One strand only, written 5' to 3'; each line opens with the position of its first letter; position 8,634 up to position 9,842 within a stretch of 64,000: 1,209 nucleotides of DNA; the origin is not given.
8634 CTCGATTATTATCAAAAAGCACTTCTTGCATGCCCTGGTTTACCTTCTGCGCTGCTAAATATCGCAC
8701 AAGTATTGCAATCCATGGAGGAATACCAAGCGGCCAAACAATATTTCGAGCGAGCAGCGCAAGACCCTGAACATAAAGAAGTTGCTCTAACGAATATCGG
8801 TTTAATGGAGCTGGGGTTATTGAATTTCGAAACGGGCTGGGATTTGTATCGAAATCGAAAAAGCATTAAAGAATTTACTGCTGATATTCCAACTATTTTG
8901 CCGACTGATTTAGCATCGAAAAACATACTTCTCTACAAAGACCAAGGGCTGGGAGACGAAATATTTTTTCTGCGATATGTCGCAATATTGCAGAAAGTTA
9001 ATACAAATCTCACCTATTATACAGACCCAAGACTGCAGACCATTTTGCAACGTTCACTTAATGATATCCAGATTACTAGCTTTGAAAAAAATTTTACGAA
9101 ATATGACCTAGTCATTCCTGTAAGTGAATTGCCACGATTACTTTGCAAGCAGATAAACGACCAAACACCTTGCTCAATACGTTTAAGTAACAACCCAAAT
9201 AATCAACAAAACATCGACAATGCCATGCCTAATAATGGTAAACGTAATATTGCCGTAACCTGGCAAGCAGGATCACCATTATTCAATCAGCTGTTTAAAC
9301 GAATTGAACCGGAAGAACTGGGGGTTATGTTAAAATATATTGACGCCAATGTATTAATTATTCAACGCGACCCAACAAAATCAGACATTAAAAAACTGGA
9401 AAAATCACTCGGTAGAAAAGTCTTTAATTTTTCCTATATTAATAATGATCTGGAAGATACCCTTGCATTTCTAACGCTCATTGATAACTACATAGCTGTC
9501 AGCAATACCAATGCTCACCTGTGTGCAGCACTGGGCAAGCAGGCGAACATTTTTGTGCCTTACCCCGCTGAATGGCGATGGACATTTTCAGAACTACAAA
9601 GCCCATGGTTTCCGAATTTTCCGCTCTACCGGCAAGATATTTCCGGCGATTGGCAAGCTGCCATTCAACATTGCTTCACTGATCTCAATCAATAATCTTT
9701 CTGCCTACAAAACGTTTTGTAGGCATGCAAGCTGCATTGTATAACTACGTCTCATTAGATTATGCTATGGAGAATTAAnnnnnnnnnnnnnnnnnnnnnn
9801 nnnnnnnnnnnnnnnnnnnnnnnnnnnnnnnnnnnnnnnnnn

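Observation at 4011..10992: Plus-strand island of three tandem, translationally coupled TPR + GT9-like glycosyltransferase paralogs inside the flagellar locus: candidate flagellin glycosylation island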

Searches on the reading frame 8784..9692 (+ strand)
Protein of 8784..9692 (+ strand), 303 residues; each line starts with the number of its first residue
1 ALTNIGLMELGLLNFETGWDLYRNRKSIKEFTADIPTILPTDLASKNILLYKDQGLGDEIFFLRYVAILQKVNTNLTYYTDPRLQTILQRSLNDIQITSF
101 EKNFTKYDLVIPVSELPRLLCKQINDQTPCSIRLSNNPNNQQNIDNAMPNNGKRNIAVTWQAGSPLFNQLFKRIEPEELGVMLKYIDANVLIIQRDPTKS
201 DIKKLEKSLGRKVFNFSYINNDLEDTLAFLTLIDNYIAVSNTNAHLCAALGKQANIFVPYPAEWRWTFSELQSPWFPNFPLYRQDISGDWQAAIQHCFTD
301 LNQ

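Call 6: search_protein_families(library=pfam, proteins=[window:8784-9692:+], max_evalue=10)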
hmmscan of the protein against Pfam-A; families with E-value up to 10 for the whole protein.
seq(303 aa): 0 families

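Call 9: find_homologous_proteins(query=window:8784-9692:+, max_evalue=0.001)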
Query seq(303 aa) (303 aa): 14 proteins with E <= 0.001 among 986 candidates.
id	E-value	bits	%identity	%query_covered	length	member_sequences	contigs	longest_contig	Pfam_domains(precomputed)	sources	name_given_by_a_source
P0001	5.9e-68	247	58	66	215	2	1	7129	-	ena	-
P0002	3.5e-58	215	33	100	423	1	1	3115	PF13414.13,PF00515.35,PF13424.13,PF07719.24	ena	-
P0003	1.3e-52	197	36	97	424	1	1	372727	PF13414.13,PF00515.35,PF13424.13,PF13432.13,PF13428.13,PF07719.24,PF13374.13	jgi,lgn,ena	-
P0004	6.9e-51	191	36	95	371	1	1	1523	-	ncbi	-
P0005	1.4e-46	177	37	100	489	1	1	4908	PF13431.13,PF23914.2,PF13414.13,PF13176.13,PF13428.13,PF13374.13,PF07721.21,PF14559.13,PF13371.13,PF02810.22,PF00515.35,PF12895.14,PF13424.13,PF13432.13,PF13181.13,PF07719.24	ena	-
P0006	2.2e-46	176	34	94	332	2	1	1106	-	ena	-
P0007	6.4e-43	165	32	95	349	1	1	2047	-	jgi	jgi:hypothetical protein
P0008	6.3e-42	162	34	87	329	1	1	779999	-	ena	-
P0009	8.0e-42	161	32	98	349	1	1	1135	-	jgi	jgi:hypothetical protein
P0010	7.4e-39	152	30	99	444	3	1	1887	PF14559.13,PF07719.24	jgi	jgi:hypothetical protein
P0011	1.1e-38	151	32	94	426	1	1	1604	PF00515.35,PF13424.13,PF07719.24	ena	-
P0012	6.2e-37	145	34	89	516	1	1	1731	PF13431.13,PF23914.2,PF25060.1,PF20225.5,PF13414.13,PF25058.2,PF21545.4,PF13428.13,PF13374.13,PF14559.13,PF24575.2,PF13371.13,PF00515.35,PF12895.14,PF13424.13,PF13432.13,PF13181.13,PF14561.13,PF07719.24,PF13174.13,PF20308.5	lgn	-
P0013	1.7e-10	59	24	97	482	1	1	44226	PF14559.13,PF25063.1,PF13431.13,PF13371.13,PF00515.35,PF13424.13,PF13432.13,PF13181.13,PF07719.24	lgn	-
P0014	2.4e-4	38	21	100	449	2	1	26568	PF14559.13,PF13431.13,PF23914.2,PF13414.13,PF00515.35,PF13424.13,PF13176.13,PF13432.13,PF13428.13,PF13181.13,PF07719.24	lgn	-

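Call 14: search_solved_structures(query=A3, max_evalue=10, show_alignments=2)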
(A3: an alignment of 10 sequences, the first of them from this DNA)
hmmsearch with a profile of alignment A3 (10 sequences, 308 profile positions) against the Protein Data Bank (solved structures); distinct sequences matched with E-value up to 10: 1.
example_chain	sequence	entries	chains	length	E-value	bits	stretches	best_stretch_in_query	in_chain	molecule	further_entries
6ifv_A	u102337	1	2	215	1.6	11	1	70-126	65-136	Ribosomal RNA small subunit methyltransferase A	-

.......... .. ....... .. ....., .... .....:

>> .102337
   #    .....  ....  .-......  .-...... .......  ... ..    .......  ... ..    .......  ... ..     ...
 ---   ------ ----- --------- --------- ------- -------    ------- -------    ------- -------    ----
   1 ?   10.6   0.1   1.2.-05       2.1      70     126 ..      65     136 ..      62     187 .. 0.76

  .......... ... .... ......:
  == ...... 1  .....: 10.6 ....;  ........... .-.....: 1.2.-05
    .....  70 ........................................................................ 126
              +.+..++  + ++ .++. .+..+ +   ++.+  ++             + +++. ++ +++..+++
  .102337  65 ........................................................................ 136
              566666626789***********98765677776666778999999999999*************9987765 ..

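Call 20: predict_structure(alignment_id=A2)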
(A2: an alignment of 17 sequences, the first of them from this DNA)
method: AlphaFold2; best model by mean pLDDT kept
length: 303 residues; sequences in the alignment: 17
mean_pLDDT: 91.6   pTM: 0.90
mean pLDDT of the five models: 91.6, 91.0, 90.7, 90.6, 90.3
residues with pLDDT >= 90: 222; 70-90: 70; 50-70: 11; < 50: 0
segments of 3 or more residues with pLDDT < 50: none
pLDDT, mean of each block of 10 residues (from residue 1): 90 91 77 77 92 91 93 93 95 92 85 92 84 96 96 96 78 95 97 97 98 97 97 96 95 95 83 90 95 96 92
secondary structure, 60 per line:
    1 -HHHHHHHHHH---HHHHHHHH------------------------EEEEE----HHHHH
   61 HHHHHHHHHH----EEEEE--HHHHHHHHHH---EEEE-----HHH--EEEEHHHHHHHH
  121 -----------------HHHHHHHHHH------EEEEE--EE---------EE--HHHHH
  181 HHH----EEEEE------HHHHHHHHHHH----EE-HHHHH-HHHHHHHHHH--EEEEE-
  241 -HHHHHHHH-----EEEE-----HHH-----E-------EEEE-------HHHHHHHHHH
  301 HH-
elements in order: H2-11 H15-22 E47-51 H56-70 E75-79 H82-91 E95-98 E109-112 H113-120 H138-147 E154-158 H176-183 E188-192 H199-209 H217-221 H223-232 E235-239 H242-249 E255-258 E280-283 H291-302

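Call 28: search_protein_representatives(alignment_id=A3)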
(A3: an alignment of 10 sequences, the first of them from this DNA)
Query: 10 sequences, 308 profile positions. Proteins with E-value up to 0.001 (for the whole library): 42456; up to 1e-10: 35595; up to 1e-30: 22387. The best 150 are listed.
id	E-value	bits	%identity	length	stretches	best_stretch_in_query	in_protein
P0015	6.0e-271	912.4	-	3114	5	4-306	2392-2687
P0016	5.2e-257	866.6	-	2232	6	2-306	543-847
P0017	1.2e-254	858.9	-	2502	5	1-306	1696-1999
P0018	1.3e-249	842.3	-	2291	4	1-305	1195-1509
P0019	2.1e-244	825.2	-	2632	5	1-305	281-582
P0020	3.9e-243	821.0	-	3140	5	3-305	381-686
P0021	6.3e-235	794.1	-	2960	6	1-305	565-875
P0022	2.1e-231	782.5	-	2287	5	6-305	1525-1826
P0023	1.9e-225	763.0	-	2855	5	2-306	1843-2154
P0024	9.4e-222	750.8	-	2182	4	4-305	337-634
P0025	4.3e-218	738.8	-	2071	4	2-302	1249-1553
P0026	5.8e-211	715.4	-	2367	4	1-305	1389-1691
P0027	9.6e-211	714.7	-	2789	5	2-306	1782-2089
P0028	1.4e-210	714.1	-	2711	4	1-303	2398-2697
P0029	8.9e-208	704.9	-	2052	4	1-304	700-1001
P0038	9.1e-192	652.3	-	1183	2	5-304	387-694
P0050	3.8e-177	604.3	-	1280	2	3-307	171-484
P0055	1.8e-172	589.0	-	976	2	3-305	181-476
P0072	7.2e-161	550.9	-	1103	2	1-307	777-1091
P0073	8.0e-161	550.7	-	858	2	1-305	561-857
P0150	1.3e-142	490.9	-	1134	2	1-304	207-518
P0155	7.7e-142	488.4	-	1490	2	6-306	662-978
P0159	1.8e-141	487.1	-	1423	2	4-305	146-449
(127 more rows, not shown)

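Call 32: find_related_loci(query=A3, collection=genome_contigs, flank=10000)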
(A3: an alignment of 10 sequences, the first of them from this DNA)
Query A3 (303 aa) in genome_contigs; peptide patterns used: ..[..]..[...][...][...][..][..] (x = any residue, [..] = any of these).
600 stretches matched a pattern (row limit reached: there are more); 544 encode a relative of the query (tblastn E <= 1e-3); the best 80 are kept; 80 distinct loci.
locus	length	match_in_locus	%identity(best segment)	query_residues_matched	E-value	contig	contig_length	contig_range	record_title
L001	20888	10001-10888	46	4-301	7e-84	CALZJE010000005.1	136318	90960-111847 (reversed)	MAG: uncultured Ectothiorhodospiraceae bacterium isolate FO_M_Gamma_061.1 genome assembly, contig: scaffold_107, whole g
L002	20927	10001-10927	36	1-296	1e-59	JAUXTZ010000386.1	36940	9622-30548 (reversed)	MAG: Burkholderiales bacterium isolate C13_metabat.bin.42 C13_k141_46466, whole genome shotgun sequence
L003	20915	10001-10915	36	1-301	4e-58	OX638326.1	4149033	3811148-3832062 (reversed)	MAG: uncultured Alphaproteobacteria bacterium isolate 36580269-0a0b-41f5-a0f3-8f7859907d82 genome assembly, chromosome:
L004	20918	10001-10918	36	1-302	3e-57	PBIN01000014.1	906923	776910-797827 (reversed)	MAG: Rhodospirillaceae bacterium isolate SP3 MHASMcontig_2537359, whole genome shotgun sequence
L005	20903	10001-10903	36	10-301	5e-57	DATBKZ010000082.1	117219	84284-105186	MAG TPA_asm: Burkholderiales bacterium isolate SMAG_U3959 k141_2194099, whole genome shotgun sequence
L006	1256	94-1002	33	1-301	1e-59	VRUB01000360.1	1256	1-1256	MAG: Nitrospira sp. isolate MohnsGC08_bin011 NODE_1395_length_1256_cov_5.675148, whole genome shotgun sequence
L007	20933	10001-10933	35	1-301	2e-56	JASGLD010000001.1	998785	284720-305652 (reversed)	MAG: Steroidobacteraceae bacterium isolate 5N098 JMF-2111-06-0005.ont.bin.98_0, whole genome shotgun sequence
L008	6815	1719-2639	34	1-301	1e-55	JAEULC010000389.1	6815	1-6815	MAG: Rhodospirillales bacterium isolate new MAG-111 k141_396010, whole genome shotgun sequence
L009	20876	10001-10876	36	1-290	2e-55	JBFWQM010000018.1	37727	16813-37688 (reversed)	MAG: Rhodospirillaceae bacterium isolate CA_2019_TPBF_183 NODE_6263_length_37727_cov_8.347580_TPBF, whole genome shotgun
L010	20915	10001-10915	37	3-303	2e-55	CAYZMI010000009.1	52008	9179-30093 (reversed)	MAG TPA_asm: uncultured Rhodospirillaceae bacterium isolate SRP092796_co3_657 genome assembly, contig: NODE_710_length_5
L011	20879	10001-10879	37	7-294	2e-55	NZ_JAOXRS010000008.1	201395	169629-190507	MAG: Candidatus Albibeggiatoa sp. nov. NOAA isolate R2S4C1D_S41.012 k141_436538, whole genome shotgun sequence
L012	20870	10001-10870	33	4-301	2e-55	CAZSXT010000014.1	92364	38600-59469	MAG TPA_asm: uncultured Rhodospirillaceae bacterium isolate SRP134809_co1_563 genome assembly, contig: NODE_341_length_9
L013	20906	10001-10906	36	5-300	6e-55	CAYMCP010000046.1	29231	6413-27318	MAG TPA_asm: uncultured Thiotrichaceae bacterium isolate SRP141376_co5_7 genome assembly, contig: NODE_3667_length_29231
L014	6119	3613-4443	37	15-290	1e-54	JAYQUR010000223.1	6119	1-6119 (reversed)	MAG: Alphaproteobacteria bacterium isolate SD9011_COM_metabat_bins_2.tsv.064_sub NODE_7242_length_6119_cov_5.906662, who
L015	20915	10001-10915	36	4-301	5e-54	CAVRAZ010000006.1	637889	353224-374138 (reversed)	MAG: uncultured Gammaproteobacteria bacterium isolate MFD04944.bin.2.29 genome assembly, contig: contig_18034, whole gen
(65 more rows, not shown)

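Call 42: search_protein_families(library=pfam, proteins=[L001:12355-13338:+, L001:13384-14067:+, L001:14231-14812:-, L001:15212-15850:+, L001:15975-16994:+, L001:17205-18014:+, L001:18072-18848:-, L001:18985-20505:+], max_evalue=0.001)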
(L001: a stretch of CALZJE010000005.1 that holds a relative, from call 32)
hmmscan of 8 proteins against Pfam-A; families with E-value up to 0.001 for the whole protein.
L001:12355-13338:+ (327 aa): 2 families
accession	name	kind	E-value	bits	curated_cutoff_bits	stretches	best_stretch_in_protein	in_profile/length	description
PF13186.11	SPASM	-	2.4e-08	34.6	21.5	1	261-324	4-67/67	Iron-sulfur cluster-binding domain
PF04055.27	Radical_SAM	-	7.1e-08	33.2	29.5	1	57-198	2-142/166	Radical SAM superfamily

L001:13384-14067:+ (227 aa): 0 families

L001:14231-14812:- (193 aa): 5 families
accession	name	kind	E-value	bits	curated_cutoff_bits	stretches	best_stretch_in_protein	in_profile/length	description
PF08242.18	Methyltransf_12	-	7.7e-10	39.8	30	1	65-106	57-98/98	Methyltransferase domain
PF13489.12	Methyltransf_23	-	8.8e-09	35.7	27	1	20-111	24-119/164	Methyltransferase domain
PF08241.18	Methyltransf_11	-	9.3e-09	36.3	21.2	1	59-108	47-95/95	Methyltransferase domain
PF13847.12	Methyltransf_31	-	2.3e-05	24.5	27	1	68-112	68-113/145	Methyltransferase domain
PF13649.12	Methyltransf_25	-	0.00025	22.1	27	1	68-104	59-97/97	Methyltransferase domain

L001:15212-15850:+ (212 aa): 2 families
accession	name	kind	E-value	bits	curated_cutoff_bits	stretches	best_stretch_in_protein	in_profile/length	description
PF04989.18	RMNT_CmcI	-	9.4e-54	182.7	23.2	1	18-211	3-205/206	Rhamnosyl O-methyltransferase/CmcI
PF13578.12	Methyltransf_24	-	1.1e-07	33.1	26.3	1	52-158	1-104/105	Methyltransferase domain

L001:15975-16994:+ (339 aa): 0 families

L001:17205-18014:+ (269 aa): 0 families

L001:18072-18848:- (258 aa): 3 families
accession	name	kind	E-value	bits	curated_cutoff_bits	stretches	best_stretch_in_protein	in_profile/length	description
PF05050.19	Methyltransf_21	-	2e-13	51.3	22.7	1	66-233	1-173/173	Methyltransferase FkbM domain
PF05575.17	V_cholerae_RfbT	-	0.00011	22.1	27.9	1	54-192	72-206/286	Vibrio cholerae RfbT protein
PF02475.24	TRM5-TYW2_MTfase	-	0.0004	20.8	28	1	60-115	36-92/164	TRM5/TYW2 methyltransferase domain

L001:18985-20505:+ (506 aa): 21 families
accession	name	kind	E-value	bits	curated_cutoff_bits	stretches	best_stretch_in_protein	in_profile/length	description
PF13469.12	Sulfotransfer_3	-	2.2e-41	143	27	1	267-455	2-216/216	Sulfotransferase family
PF07719.23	TPR_2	-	5.6e-26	88.9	27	3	93-124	2-33/34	Tetratricopeptide repeat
PF13181.12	TPR_8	-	8.5e-25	85.2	25.7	2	93-124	2-33/34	Tetratricopeptide repeat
PF00515.34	TPR_1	-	2.6e-24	84.4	27.8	2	93-125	2-34/34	Tetratricopeptide repeat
PF13414.12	TPR_11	-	7.8e-22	77.1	26.8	1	68-105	4-41/42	TPR repeat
PF13431.12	TPR_17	-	1.5e-19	69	24.4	1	80-112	1-33/34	Tetratricopeptide repeat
PF13424.12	TPR_12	-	5.2e-16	59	30.1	1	93-156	4-75/77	Tetratricopeptide repeat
PF14559.12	TPR_19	-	1.5e-14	54.5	25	1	35-77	2-44/68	Tetratricopeptide repeat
PF13176.12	TPR_7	-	1.7e-12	46.8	27.9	0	94-124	1-31/36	Tetratricopeptide repeat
PF13428.12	TPR_14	-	2.1e-12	46.8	23.5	0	30-65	7-42/44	Tetratricopeptide repeat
PF13432.12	TPR_16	-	1.6e-11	44.8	32.7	1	63-123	2-62/65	Tetratricopeptide repeat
PF23914.1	TPR_CcmH_CycH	-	3.8e-09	37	42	1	33-121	59-150/158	Cytochrome c-type biogenesis protein H TPR domain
PF13174.12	TPR_6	-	9.7e-09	35.8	26.3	0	94-120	2-28/33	Tetratricopeptide repeat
PF00685.33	Sulfotransfer_1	-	5.7e-08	32.9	22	1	267-492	4-236/255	Sulfotransferase domain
PF13374.12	TPR_10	-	1.3e-07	31.8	27.5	0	128-155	4-31/42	Tetratricopeptide repeat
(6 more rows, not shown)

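Call 43: list_cluster_members(proteins=[P0038, P0050, P0055, P0072, P0073, P0150, P0015, P0016, P0159, P0155])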
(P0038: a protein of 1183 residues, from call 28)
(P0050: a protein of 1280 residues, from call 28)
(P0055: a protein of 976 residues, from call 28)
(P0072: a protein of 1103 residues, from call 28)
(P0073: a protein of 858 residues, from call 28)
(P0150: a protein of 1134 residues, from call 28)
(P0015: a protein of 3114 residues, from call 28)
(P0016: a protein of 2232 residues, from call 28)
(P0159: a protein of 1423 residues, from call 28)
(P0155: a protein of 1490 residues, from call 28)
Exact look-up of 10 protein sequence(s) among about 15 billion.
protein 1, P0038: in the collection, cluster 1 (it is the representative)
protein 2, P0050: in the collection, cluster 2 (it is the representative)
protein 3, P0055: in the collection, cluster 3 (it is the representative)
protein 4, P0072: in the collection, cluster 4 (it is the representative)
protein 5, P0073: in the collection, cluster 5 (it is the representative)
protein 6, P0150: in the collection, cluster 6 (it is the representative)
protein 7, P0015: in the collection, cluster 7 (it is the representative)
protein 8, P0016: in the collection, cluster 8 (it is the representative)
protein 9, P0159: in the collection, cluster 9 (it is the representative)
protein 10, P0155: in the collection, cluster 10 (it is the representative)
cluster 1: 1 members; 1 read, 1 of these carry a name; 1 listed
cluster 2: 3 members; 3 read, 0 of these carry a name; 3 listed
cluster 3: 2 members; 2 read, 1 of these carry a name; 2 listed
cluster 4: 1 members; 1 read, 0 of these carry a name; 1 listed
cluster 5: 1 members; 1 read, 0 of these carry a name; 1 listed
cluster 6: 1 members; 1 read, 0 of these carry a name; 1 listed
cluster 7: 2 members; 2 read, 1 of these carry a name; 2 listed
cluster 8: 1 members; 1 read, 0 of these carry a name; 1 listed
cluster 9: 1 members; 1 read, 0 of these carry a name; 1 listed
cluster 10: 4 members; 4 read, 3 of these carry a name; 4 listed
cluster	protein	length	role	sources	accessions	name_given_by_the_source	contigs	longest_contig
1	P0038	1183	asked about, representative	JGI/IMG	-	tetratricopeptide (TPR) repeat protein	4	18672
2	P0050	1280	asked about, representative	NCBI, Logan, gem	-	-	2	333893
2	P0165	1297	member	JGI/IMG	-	-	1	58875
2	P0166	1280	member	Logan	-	-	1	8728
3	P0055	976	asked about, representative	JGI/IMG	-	tetratricopeptide (TPR) repeat protein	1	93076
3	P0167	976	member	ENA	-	-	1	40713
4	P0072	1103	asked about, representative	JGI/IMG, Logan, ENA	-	-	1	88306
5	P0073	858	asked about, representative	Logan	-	-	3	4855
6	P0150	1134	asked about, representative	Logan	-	-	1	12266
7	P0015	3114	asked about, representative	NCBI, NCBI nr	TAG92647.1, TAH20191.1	MAG: tetratricopeptide repeat protein [Oscillatoriales cyanobacterium]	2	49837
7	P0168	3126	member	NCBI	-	-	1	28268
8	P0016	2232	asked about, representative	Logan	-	-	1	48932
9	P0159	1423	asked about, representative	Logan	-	-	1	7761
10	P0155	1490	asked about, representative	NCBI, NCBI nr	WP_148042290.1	tetratricopeptide repeat protein [Pseudomethylobacillus aquaticus]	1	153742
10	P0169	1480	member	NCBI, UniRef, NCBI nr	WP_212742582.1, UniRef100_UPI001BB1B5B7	tetratricopeptide repeat protein [Methylobacillus flagellatus] | tetratricopeptide repeat protein n=1 Tax=Methylobacillus flagellatus TaxID=405 ...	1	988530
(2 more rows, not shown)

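Call 48: search_dna_similar(query=window:8784-9692:+, collection=plasmids, mode=protein, max_evalue=0.001, max_rows=40)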
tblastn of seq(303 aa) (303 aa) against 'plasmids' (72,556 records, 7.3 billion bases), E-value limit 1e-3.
Records with a match: 141; places in all: 263; records where one place covers at least 80% of the query: 115.
Best place of each record, by identity: <60% 141.
By first word of the organism name: Azospirillum 47; Ralstonia 30; Burkholderia 11; Caballeronia 10; Paraburkholderia 9; Paracoccus 4; Cupriavidus 3; Granulicella 2; Roseomonas 2; Salipiger 2; and 18 more.
By predicted mobility (MOB-suite, as given by PLSDB): non-mobilizable 105; mobilizable 25; conjugative 11.
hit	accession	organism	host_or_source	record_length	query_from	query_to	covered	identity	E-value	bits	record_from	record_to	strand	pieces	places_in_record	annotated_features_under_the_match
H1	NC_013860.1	Azospirillum sp. B510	-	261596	4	296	97%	27.3%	1e-25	114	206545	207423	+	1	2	tetratricopeptide repeat protein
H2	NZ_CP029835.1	Azospirillum ramasamyi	single cell,Cow dung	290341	1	294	97%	26.9%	1e-21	102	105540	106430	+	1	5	DUF6165 family protein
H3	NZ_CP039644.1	Azospirillum sp. TSA2s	Soil,rice paddy soil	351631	4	294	96%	27.0%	1e-23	108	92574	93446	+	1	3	tetratricopeptide repeat protein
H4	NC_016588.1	Azospirillum lipoferum 4B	-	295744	1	303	100%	25.7%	3e-20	98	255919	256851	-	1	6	tetratricopeptide repeat protein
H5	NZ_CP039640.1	Azospirillum sp. TSH100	soil,soil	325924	2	301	99%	25.8%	4e-15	83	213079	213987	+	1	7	tetratricopeptide repeat protein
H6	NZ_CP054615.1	Azospirillum oryzae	cell culture,soil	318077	6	301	98%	26.2%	6e-15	82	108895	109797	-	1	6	hypothetical protein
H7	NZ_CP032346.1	Azospirillum brasilense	soil sample,Agricultural field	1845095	14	303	96%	26.5%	2e-19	96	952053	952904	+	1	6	record has no annotation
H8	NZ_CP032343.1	Azospirillum brasilense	soil sample,Agricultural field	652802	2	301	99%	25.5%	1e-17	91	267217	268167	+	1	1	tetratricopeptide repeat protein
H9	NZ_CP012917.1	Azospirillum brasilense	Digitaria eriantha,microbe,root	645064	2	301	99%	25.5%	2e-17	90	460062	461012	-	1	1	tetratricopeptide repeat protein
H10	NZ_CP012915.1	Azospirillum brasilense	Digitaria eriantha,microbe,root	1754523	16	303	95%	26.6%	2e-18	93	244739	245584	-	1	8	none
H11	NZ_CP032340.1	Azospirillum brasilense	soil sample,Agricultural field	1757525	16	303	95%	26.6%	2e-18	93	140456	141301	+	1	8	none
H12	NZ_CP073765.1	Methylovirgula sp. HY1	soil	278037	1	294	97%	25.7%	8e-20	97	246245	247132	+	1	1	tetratricopeptide repeat protein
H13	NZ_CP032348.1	Azospirillum brasilense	soil sample,Agricultural field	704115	2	301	99%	25.1%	3e-19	95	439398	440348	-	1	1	tetratricopeptide repeat-containing glycosyltransferase family protein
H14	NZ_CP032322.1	Azospirillum argentinense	soil sample,Agricultural field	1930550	16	303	95%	26.1%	3e-19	96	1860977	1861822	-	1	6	record has no annotation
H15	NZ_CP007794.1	Azospirillum argentinense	Triticum aestivum L.,Root,wheat ...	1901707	16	303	95%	26.1%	2e-18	93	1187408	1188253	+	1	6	record has no annotation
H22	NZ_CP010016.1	Burkholderia thailandensis 34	-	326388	4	303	99%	24.1%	4e-18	92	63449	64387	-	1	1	tetratricopeptide repeat-containing glycosyltransferase family protein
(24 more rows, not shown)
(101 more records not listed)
